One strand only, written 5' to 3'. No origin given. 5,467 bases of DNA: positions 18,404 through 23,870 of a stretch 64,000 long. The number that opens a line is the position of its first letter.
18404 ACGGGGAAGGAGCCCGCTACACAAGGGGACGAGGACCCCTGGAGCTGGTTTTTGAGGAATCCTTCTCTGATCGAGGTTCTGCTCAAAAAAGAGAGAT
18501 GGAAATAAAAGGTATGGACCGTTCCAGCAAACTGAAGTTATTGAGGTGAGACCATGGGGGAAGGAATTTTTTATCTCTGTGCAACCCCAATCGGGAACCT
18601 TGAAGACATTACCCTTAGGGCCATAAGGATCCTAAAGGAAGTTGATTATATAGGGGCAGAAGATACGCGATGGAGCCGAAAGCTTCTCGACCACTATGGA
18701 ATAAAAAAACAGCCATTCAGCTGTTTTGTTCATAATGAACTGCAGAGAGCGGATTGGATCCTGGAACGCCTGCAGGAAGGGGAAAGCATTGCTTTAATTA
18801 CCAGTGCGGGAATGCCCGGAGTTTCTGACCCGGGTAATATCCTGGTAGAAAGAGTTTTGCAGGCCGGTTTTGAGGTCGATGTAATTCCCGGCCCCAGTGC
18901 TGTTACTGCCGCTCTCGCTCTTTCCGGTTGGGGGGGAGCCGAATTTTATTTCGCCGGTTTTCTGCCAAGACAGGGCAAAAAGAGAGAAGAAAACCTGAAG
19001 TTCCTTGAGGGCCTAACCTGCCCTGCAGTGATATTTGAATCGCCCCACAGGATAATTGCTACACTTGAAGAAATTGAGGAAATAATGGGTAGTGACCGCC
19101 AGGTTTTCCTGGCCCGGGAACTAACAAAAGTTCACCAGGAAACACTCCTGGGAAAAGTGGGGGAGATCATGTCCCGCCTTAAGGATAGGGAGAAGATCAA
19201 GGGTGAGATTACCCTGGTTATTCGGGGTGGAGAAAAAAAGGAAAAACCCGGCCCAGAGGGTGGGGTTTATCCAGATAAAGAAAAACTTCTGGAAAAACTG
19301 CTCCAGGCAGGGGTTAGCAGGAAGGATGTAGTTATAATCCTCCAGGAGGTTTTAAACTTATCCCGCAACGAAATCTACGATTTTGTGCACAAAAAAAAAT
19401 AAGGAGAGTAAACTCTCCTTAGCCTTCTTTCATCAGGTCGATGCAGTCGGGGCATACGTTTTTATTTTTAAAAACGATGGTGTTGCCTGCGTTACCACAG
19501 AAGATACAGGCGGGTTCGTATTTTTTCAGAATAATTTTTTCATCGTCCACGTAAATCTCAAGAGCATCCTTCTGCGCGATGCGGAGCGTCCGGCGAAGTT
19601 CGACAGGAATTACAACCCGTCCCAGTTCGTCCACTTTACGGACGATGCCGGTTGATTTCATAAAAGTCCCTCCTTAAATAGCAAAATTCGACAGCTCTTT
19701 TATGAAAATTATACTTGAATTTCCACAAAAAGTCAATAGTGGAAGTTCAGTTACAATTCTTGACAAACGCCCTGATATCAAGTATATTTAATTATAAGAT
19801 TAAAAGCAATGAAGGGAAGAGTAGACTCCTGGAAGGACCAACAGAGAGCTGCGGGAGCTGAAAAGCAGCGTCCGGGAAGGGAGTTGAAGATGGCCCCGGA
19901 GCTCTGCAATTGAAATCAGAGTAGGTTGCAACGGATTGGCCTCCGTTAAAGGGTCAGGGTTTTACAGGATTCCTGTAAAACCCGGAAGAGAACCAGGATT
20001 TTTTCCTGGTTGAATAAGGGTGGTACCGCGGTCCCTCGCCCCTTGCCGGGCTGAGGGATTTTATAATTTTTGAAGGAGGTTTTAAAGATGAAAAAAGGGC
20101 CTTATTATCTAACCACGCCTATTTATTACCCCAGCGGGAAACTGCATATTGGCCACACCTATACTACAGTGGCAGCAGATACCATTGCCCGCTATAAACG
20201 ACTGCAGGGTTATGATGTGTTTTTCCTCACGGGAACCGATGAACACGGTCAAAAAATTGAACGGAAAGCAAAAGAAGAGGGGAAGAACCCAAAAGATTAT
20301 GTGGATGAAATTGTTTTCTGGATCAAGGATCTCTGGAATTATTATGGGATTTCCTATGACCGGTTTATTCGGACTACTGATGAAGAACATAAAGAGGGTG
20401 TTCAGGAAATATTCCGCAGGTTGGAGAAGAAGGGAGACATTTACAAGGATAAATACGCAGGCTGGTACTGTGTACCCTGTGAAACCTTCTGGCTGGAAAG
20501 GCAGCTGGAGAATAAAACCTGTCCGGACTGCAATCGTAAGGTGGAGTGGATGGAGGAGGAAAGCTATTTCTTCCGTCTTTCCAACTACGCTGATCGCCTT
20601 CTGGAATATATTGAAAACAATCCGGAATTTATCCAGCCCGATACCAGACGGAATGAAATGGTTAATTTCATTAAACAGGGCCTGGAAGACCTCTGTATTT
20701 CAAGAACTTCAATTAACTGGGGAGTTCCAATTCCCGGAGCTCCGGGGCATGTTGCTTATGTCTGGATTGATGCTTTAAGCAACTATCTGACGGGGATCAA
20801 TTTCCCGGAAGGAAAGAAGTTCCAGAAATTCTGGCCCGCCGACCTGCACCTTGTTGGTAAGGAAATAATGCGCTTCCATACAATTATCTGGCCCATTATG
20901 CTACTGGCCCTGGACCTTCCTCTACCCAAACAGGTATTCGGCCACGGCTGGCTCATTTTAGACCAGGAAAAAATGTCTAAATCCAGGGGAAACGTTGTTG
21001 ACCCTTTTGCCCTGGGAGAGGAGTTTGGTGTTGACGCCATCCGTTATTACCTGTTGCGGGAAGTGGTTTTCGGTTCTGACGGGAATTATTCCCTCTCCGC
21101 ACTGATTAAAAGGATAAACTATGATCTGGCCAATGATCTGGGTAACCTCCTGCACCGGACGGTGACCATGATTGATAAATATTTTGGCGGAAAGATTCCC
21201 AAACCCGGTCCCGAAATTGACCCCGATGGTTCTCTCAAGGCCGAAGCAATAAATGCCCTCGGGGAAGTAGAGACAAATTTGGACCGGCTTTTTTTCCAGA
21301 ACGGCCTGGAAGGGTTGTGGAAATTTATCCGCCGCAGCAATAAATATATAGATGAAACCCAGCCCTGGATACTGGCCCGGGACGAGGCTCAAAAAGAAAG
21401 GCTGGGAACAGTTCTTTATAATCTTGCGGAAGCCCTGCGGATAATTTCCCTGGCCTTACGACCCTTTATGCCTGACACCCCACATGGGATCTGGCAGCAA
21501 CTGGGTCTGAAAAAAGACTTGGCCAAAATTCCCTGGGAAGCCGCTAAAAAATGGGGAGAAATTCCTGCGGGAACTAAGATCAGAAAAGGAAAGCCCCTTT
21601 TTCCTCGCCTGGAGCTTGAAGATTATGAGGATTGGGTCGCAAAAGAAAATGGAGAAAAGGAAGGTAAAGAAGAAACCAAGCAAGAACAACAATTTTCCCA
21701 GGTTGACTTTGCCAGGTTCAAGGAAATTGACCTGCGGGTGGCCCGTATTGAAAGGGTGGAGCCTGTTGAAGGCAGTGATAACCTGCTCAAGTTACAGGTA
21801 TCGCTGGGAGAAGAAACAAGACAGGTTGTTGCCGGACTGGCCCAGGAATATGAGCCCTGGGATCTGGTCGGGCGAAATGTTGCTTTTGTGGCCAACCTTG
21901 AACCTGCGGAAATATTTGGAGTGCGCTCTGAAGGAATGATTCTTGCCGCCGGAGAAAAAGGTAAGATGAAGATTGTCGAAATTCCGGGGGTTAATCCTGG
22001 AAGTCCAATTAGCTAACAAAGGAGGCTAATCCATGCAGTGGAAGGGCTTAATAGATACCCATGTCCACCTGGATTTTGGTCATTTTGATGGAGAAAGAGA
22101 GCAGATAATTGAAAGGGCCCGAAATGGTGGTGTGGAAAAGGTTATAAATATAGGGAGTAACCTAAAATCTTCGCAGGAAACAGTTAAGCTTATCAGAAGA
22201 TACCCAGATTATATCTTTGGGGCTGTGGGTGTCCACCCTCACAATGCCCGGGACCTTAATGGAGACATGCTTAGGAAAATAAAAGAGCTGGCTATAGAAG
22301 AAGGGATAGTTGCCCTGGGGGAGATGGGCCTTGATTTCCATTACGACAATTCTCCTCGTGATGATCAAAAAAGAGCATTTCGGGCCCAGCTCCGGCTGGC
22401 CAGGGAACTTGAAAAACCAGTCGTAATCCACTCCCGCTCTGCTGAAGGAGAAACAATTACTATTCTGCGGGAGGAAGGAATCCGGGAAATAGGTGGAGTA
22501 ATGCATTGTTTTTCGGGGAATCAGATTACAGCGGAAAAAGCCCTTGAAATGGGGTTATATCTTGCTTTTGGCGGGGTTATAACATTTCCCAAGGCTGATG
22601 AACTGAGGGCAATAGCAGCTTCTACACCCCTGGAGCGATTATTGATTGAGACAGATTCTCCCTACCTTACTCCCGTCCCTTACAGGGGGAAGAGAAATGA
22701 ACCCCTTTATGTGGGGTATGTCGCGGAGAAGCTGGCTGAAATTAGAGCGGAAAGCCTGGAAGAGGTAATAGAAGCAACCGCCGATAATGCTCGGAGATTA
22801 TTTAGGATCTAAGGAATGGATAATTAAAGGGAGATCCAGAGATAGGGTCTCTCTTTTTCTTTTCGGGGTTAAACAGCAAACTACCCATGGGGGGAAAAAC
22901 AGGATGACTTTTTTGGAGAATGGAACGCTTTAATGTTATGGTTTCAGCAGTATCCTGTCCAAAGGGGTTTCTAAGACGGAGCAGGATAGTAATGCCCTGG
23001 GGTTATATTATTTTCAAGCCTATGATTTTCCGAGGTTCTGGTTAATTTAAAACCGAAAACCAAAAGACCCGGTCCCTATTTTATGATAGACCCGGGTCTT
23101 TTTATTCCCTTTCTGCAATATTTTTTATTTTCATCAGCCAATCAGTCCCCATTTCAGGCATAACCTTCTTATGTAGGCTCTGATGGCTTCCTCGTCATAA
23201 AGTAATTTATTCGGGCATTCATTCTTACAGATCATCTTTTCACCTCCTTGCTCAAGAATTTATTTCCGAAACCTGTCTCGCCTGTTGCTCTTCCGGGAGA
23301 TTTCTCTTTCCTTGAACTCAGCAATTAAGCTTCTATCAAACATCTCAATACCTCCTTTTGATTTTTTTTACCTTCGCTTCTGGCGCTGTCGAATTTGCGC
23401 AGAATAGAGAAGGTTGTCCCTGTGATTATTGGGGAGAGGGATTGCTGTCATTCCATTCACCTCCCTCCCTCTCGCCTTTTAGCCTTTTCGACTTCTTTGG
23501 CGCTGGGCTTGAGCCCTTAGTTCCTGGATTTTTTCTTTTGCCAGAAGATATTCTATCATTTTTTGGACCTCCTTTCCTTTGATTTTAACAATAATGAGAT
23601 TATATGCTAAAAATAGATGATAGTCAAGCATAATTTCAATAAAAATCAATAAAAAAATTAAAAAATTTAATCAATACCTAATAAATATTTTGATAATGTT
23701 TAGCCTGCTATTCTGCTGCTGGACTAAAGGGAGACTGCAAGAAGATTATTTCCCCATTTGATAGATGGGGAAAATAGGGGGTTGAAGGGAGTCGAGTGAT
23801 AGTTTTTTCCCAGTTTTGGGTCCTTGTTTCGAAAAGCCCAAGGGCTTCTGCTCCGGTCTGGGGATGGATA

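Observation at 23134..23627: Self-contained operon of four tandem micro-ORFs (26-33 aa) with arginine-rich tails, driven by a near-consensus promoter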

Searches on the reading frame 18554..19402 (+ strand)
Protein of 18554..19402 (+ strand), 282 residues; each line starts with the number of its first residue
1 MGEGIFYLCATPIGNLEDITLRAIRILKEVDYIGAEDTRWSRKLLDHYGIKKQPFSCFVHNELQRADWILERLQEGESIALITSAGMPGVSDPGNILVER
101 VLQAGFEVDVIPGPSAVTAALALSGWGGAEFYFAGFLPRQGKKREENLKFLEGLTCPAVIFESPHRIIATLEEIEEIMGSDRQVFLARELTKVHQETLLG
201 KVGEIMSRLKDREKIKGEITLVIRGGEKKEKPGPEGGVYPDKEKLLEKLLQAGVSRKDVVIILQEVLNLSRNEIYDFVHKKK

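Call 59: search_protein_families(library=ncbifam, proteins=[window:18554-19402:+], max_evalue=0.00001)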
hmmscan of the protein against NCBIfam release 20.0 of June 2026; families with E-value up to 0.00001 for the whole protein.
window:18554-19402:+ (282 aa): 4 families
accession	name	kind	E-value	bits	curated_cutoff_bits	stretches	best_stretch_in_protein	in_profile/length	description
TIGR00096.1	TIGR00096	equivalog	1.8e-71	240.8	167.9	1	6-280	2-273/275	16S rRNA (cytidine(1402)-2'-O)-methyltransferase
NF011570.0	PRK14994.1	equivalog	1.8e-59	201.3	502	1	4-279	12-282/287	16S rRNA (cytidine(1402)-2'-O)-methyltransferase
TIGR02467.1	CbiE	equivalog_domain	3e-08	33.4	92.9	0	14-135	7-122/204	precorrin-6y C5,15-methyltransferase (decarboxylating) subunit CbiE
TIGR01466.1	cobJ_cbiH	equivalog_domain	3.7e-07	29.9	246.35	1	13-124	8-118/239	precorrin-3B C(17)-methyltransferase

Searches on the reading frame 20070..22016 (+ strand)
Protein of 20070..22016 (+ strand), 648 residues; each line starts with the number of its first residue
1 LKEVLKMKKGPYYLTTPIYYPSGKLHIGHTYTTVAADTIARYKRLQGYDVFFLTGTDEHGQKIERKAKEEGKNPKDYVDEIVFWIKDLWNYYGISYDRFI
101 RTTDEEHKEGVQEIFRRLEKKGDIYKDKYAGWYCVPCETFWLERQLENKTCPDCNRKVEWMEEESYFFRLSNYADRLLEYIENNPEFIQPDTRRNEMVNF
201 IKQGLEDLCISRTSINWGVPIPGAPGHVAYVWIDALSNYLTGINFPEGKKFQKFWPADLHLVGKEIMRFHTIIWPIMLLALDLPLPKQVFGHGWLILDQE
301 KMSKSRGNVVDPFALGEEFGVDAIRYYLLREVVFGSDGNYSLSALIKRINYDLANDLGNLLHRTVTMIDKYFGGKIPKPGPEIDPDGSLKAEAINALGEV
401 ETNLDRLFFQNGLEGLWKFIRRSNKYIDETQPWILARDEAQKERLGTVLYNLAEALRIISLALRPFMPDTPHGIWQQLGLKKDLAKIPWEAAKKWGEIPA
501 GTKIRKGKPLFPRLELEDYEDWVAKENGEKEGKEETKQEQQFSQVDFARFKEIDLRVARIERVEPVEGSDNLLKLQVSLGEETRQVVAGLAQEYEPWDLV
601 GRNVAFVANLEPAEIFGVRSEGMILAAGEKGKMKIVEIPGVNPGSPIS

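Call 59: search_protein_families(library=ncbifam, proteins=[window:20070-22016:+], max_evalue=0.00001)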
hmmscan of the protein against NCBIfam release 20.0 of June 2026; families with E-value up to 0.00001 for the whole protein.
window:20070-22016:+ (648 aa): 26 families (the best 25 are shown)
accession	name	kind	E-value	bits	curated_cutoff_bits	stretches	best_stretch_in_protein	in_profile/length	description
NF008900.0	PRK12267.1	equivalog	9e-279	926.4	598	1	8-640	2-639/648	methionine--tRNA ligase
TIGR00398.1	metG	equivalog_domain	2.5e-168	561.1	336.35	1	13-515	2-530/530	methionine--tRNA ligase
NF001100.0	PRK00133.1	equivalog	2e-146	489.3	587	2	137-647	161-675/676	methionine--tRNA ligase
NF008860.0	PRK11893.2-2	equivalog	7.2e-111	371.9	761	3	250-513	321-579/583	methionine--tRNA ligase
TIGR00422.1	valS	equivalog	3.9e-47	160.8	612.1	2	232-488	454-710/863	valine--tRNA ligase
NF009687.0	PRK13208.1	equivalog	1.1e-43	149.5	738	2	8-148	36-191/801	valine--tRNA ligase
TIGR00399.1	metG_C_term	equivalog_domain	1.1e-37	128.9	116.65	1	525-645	14-136/139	methionine--tRNA ligase subunit beta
NF004349.1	PRK05729.1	equivalog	2.2e-36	125.5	704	2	244-492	456-698/860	valine--tRNA ligase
TIGR00392.1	ileS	equivalog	7.8e-34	117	621.4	2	230-483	537-794/861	isoleucine--tRNA ligase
TIGR00396.1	leuS_bact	equivalog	7e-33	113.8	548.4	1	8-183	27-206/843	leucine--tRNA ligase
NF011492.0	PRK14900.1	equivalog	1.7e-24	85.8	1783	2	244-483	472-712/1044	valine--tRNA ligase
NF008957.0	PRK12300.1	subfamily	9.6e-24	83.4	677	2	8-55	30-77/946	leucine--tRNA ligase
NF000540.1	alt_ValS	exception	2.3e-23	82.1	900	2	12-68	35-91/827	valine--tRNA ligase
NF008859.0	PRK11893.2-1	equivalog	4.2e-23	82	553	2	19-141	11-135/498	methionine--tRNA ligase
TIGR00395.1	leuS_arch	equivalog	2.4e-18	65.6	648.5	2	249-492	566-790/938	leucine--tRNA ligase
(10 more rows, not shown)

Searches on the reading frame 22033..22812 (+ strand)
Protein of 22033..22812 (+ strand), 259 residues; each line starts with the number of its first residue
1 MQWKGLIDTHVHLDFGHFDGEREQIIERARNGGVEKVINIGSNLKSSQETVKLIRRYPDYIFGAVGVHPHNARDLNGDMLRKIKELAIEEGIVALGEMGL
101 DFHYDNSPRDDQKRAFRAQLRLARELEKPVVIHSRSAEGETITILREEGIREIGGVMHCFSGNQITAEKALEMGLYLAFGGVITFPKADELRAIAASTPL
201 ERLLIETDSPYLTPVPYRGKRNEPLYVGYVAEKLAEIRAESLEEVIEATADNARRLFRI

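Call 8: search_protein_families(library=pfam, proteins=[window:22033-22812:+], max_evalue=1)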
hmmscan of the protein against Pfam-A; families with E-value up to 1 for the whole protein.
window:22033-22812:+ (259 aa): 5 families
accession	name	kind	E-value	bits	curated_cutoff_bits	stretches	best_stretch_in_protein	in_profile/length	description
PF01026.27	TatD_DNase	-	2.5e-90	302.7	27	1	7-258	1-253/253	TatD related DNase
PF01979.26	Amidohydro_1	-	0.002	17.9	25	1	5-149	5-168/345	Amidohydrolase family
PF04909.20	Amidohydro_2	-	0.0042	17.3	26.4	0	43-135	62-150/289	Amidohydrolase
PF01261.30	AP_endonuc_2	-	0.054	13.6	31.1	1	65-142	12-97/249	Xylose isomerase-like TIM barrel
PF11880.13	DUF3400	-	0.21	11.6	25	1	23-37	29-43/45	Domain of unknown function (DUF3400)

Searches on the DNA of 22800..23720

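Call 74: search_rna_families(source=window, start=22800, end=23720, threshold=evalue, max_evalue=1)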
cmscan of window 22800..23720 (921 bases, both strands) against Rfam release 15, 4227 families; matches with E-value up to 1: 0.
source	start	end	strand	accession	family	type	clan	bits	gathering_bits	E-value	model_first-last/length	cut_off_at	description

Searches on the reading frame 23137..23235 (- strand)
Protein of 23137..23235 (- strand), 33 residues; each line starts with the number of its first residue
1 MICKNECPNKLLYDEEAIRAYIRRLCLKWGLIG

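Call 8: search_protein_families(library=pfam, proteins=[window:23137-23235:-], max_evalue=1)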
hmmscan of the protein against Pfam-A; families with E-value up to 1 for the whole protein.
seq(33 aa): 1 family
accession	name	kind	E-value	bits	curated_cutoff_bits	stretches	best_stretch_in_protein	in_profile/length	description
PF20449.3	DUF6706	-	0.09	13.5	23.8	1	13-30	73-90/108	Family of unknown function (DUF6706)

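Call 9: search_protein_families(library=ncbifam, proteins=[window:23137-23235:-], max_evalue=1)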
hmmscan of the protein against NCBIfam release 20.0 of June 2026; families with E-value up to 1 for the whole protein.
seq(33 aa): 0 families

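Call 11: list_cluster_members(proteins=[window:23137-23235:-, window:23482-23559:-, window:23371-23451:-, window:23263-23343:-, window:23371-23460:-])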
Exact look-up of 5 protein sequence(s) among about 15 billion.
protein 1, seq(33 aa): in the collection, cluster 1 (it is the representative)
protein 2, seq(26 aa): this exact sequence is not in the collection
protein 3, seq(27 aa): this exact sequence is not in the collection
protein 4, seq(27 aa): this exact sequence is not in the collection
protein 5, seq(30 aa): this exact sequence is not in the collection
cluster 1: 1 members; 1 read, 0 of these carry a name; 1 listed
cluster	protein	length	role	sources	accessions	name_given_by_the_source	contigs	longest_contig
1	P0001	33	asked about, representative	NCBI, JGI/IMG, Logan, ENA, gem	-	-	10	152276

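Call 12: find_encoding_contigs(protein=window:23137-23235:-, flank=6000, max_places=10)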
Protein seq(33 aa) (33 aa): 21 contigs read that carry it; 10 places shown.
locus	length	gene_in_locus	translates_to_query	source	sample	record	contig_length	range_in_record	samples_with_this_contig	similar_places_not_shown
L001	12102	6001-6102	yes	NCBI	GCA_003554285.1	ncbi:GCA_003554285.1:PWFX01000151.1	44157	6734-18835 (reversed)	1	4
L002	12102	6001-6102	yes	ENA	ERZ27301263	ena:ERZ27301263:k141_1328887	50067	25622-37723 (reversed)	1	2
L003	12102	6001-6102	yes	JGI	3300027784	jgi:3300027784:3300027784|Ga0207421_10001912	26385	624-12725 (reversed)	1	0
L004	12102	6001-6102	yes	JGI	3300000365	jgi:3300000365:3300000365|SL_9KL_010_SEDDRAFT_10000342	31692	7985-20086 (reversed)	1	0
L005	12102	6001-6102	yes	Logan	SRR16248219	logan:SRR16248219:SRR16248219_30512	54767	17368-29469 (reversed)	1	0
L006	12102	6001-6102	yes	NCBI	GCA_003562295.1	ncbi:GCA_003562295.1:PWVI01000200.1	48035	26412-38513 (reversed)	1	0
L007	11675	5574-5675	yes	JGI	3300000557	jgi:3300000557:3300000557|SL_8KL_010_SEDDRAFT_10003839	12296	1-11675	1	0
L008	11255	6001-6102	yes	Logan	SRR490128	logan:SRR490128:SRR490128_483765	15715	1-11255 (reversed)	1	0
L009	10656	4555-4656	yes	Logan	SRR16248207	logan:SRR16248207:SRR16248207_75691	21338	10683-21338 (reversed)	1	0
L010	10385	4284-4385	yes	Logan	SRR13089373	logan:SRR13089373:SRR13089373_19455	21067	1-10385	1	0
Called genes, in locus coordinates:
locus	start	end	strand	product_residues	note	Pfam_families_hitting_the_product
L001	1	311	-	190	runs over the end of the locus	PF04055:Radical_SAM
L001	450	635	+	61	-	PF04024:PspC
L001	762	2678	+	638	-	-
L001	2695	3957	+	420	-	PF18990:DUF5723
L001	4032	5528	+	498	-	-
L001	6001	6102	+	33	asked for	-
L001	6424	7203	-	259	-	PF01026:TatD_DNase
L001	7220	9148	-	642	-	PF00133:tRNA-synt_1, PF01406:tRNA-synt_1e (weak), PF09334:tRNA-synt_1g, PF00133:tRNA-synt_1, PF08264:Anticodon_1, PF19303:Anticodon_3, PF01588:tRNA_bind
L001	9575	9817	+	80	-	PF04014:MazE_antitoxin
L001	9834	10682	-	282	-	PF00590:TP_methylase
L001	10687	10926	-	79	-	PF01541:GIY-YIG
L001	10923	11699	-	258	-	PF05175:MTS, PF13847:Methyltransf_31, PF08241:Methyltransf_11 (weak), PF13649:Methyltransf_25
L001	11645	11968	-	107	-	PF06156:YabA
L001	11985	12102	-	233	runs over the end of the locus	PF04468:PSP1, PF28472:PSP1_3rd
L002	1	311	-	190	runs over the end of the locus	PF04055:Radical_SAM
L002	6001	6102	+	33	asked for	-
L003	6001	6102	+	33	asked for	-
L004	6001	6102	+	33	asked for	-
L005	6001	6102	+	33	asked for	-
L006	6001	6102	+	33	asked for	-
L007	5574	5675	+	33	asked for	-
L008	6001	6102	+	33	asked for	-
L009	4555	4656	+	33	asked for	-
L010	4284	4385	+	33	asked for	-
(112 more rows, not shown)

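Call 42: search_protein_representatives(protein=window:23137-23235:-)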
Query: 33 residues. Proteins with E-value up to 0.001 (for the whole library): 4; up to 1e-10: 2; up to 1e-30: 0. The best 4 are listed.
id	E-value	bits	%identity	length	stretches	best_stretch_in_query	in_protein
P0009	7.0e-20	83.1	34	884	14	10-31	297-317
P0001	3.0e-16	72.1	100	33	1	1-33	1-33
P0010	7.0e-07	43.7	-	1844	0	-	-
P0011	2.4e-05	39.1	64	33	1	5-32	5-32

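Call 48: search_solved_structures(query=A2, max_evalue=10)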
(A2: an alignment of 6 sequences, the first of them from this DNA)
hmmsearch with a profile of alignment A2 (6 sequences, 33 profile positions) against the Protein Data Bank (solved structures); distinct sequences matched with E-value up to 10: 5.
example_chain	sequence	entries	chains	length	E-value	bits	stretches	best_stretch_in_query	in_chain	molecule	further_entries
5ow6_A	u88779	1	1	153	0.8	12.8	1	7-22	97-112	VP1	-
5ow6_B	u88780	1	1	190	1.1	12.3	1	7-22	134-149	Capsid protein, VP2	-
5ow6_C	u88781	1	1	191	1.1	12.3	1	7-22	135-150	Capsid protein, VP3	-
1f15_A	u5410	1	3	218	1.4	12.1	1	7-22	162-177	COAT PROTEIN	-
8a22_AO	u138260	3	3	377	4.6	10.4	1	13-27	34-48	mL118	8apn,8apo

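Call 49: search_protein_families(library=phrogs, proteins=[window:23137-23235:-], max_evalue=1)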
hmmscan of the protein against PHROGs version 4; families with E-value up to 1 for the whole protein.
seq(33 aa): 0 families

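Call 50: search_protein_families(library=padloc, proteins=[window:23137-23235:-], max_evalue=1)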
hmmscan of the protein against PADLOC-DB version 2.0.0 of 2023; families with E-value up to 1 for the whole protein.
seq(33 aa): 0 families

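Call 67: predict_structure(protein=window:23137-23235:-)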
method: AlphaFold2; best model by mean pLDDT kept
length: 33 residues; sequences in the alignment: 1
mean_pLDDT: 67.8   pTM: 0.37
mean pLDDT of the five models: 67.8, 66.4, 62.8, 60.8, 57.2
residues with pLDDT >= 90: 0; 70-90: 17; 50-70: 8; < 50: 8
segments of 3 or more residues with pLDDT < 50: 1-4
pLDDT, mean of each block of 10 residues (from residue 1): 48 72 85 64
secondary structure, 60 per line:
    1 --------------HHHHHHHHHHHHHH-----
elements in order: H15-28

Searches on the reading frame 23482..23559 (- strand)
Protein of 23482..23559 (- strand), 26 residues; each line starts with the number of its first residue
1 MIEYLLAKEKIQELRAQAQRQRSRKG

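Call 8: search_protein_families(library=pfam, proteins=[window:23482-23559:-], max_evalue=1)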
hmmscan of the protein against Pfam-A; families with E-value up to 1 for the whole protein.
seq(26 aa): 1 family
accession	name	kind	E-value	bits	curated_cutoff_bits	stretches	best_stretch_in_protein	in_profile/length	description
PF15932.10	DUF4748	-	0.11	12.7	27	1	3-25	19-42/52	Domain of unknown function (DUF4748)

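Call 9: search_protein_families(library=ncbifam, proteins=[window:23482-23559:-], max_evalue=1)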
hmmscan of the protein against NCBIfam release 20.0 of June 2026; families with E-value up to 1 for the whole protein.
seq(26 aa): 0 families

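Call 47: search_solved_structures(query=A3, max_evalue=10)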
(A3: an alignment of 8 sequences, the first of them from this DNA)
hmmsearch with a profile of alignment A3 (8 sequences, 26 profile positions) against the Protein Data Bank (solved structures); distinct sequences matched with E-value up to 10: 1.
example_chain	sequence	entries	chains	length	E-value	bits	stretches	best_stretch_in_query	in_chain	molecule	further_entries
5of3_B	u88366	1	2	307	4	10.6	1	2-13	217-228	DNA primase large subunit PriL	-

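Call 49: search_protein_families(library=phrogs, proteins=[window:23482-23559:-], max_evalue=1)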
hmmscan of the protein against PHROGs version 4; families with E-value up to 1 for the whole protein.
seq(26 aa): 0 families

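Call 50: search_protein_families(library=padloc, proteins=[window:23482-23559:-], max_evalue=1)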
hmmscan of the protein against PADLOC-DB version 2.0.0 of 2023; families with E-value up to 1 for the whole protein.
seq(26 aa): 0 families
